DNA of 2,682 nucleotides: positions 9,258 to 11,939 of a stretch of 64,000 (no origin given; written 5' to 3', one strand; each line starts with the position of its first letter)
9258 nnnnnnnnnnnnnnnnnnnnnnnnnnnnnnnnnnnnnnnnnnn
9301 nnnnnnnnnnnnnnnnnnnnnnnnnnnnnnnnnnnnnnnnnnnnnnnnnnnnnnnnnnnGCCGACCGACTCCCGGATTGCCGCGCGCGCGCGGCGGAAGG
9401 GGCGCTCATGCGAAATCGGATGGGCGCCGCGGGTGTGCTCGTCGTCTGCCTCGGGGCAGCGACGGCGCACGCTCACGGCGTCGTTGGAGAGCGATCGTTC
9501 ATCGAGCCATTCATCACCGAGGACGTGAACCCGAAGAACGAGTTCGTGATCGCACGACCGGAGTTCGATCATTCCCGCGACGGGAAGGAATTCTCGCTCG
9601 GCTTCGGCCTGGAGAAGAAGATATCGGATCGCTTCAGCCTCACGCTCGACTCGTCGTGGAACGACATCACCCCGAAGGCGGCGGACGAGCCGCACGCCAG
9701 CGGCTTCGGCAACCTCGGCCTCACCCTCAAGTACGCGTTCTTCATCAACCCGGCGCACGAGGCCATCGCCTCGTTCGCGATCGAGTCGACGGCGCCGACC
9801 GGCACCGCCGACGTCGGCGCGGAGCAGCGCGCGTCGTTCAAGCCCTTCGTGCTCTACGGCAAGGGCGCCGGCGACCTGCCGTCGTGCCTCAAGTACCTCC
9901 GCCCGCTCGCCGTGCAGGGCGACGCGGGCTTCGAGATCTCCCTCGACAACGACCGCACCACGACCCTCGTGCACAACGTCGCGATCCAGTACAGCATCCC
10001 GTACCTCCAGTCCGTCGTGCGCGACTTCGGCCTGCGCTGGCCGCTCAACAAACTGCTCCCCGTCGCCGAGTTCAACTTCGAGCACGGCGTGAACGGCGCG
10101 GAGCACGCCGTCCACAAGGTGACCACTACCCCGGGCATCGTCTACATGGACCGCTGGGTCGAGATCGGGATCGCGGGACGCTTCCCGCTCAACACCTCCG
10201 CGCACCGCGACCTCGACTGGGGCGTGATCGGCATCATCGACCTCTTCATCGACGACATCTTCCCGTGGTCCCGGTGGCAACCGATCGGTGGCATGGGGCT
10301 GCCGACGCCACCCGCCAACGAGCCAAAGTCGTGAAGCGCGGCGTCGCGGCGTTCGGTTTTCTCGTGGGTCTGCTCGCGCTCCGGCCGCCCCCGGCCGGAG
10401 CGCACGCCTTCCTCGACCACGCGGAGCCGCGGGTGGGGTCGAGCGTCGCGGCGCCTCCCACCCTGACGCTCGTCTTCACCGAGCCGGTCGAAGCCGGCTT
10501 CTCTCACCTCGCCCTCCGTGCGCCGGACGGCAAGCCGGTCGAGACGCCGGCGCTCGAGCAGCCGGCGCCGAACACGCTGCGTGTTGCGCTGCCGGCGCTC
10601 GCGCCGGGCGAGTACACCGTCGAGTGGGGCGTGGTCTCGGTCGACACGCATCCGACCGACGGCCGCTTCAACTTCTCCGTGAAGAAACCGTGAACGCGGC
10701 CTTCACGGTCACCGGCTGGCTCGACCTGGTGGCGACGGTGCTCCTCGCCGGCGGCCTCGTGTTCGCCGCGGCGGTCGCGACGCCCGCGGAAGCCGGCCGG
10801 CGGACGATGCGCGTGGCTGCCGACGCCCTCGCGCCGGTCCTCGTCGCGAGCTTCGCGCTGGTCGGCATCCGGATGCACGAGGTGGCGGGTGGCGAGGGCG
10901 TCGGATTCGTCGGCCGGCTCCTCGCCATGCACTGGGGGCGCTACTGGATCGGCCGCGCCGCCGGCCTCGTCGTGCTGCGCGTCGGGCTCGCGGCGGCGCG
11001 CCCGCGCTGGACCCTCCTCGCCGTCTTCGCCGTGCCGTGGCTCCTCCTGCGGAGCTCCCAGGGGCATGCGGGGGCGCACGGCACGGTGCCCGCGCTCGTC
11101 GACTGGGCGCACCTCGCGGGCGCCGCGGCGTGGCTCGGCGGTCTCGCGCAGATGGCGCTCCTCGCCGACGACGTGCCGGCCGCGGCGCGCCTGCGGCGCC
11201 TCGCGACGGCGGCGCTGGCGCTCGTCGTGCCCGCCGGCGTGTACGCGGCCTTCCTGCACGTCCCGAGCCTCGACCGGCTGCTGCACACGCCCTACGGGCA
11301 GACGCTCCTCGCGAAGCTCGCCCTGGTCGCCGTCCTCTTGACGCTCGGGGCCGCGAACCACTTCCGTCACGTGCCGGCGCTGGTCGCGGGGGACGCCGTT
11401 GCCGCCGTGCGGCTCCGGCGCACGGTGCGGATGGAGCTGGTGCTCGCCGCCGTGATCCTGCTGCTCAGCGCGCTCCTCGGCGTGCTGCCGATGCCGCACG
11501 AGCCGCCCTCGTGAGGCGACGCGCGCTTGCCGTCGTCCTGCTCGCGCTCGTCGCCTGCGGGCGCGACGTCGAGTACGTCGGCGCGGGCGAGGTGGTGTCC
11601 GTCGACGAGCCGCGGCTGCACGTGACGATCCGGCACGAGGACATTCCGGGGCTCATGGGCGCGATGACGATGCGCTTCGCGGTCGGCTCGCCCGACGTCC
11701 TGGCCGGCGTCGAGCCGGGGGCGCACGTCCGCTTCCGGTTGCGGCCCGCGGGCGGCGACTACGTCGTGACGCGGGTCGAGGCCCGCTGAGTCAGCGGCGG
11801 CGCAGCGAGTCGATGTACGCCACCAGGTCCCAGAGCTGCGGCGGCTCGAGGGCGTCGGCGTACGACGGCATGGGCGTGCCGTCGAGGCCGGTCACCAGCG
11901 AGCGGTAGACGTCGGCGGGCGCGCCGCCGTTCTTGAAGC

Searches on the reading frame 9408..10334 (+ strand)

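Call 5: search_protein_families(library=pfam, proteins=[window:9408-10334:+], max_evalue=0.1)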
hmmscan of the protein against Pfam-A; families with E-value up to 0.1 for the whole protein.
window:9408-10334:+ (308 aa): 2 families
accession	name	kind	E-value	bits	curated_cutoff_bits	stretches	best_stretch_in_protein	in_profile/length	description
PF13557.12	Phenol_MetA_deg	-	0.032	14.7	22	0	88-143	63-118/242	Putative MetA-pathway of phenol degradation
PF13505.12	OMP_b-brl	-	0.083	13.5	28.7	0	50-111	121-175/175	Outer membrane protein beta-barrel domain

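Call 6: search_protein_families(library=ncbifam, proteins=[window:9408-10334:+], max_evalue=0.1)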
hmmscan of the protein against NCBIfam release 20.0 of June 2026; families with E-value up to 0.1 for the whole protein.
window:9408-10334:+ (308 aa): 0 families

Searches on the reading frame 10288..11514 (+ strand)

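Call 5: search_protein_families(library=pfam, proteins=[window:10288-11514:+], max_evalue=0.1)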
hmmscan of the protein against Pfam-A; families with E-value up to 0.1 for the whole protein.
window:10288-11514:+ (408 aa): 1 family
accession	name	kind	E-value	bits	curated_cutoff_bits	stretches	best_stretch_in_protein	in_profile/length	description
PF05425.18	CopD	-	3.9e-20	72.6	32.1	1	298-397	3-105/105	Copper resistance protein D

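Call 6: search_protein_families(library=ncbifam, proteins=[window:10288-11514:+], max_evalue=0.1)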
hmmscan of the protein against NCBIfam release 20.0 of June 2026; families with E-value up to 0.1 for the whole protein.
window:10288-11514:+ (408 aa): 1 family
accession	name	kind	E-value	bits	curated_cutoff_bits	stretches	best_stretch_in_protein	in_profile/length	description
NF033808.0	copper_CopD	equivalog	1.5e-22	80.5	195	1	141-400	6-292/295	copper homeostasis membrane protein CopD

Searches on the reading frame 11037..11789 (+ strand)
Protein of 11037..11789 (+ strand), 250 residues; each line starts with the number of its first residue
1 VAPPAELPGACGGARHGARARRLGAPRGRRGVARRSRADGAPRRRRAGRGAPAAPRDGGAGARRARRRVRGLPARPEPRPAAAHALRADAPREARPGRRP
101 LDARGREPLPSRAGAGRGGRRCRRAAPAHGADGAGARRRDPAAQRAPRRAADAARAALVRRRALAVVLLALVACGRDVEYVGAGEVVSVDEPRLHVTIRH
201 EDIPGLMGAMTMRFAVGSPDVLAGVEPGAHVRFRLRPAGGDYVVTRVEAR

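Call 5: search_protein_families(library=pfam, proteins=[window:11037-11789:+], max_evalue=0.1)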
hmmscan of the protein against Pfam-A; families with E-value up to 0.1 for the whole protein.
window:11037-11789:+ (250 aa): 1 family
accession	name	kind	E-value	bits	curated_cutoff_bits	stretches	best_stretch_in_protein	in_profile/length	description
PF11604.15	CusF_Ec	-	6.9e-18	64.7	27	1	181-248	3-71/72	Copper binding periplasmic protein CusF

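Call 6: search_protein_families(library=ncbifam, proteins=[window:11037-11789:+], max_evalue=0.1)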
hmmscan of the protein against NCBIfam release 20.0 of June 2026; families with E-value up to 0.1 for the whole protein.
window:11037-11789:+ (250 aa): 1 family
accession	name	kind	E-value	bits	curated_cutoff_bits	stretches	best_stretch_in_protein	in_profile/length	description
NF007348.0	PRK09838.1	subfamily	5e-05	23.4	143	1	182-234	45-98/115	cation efflux system protein CusF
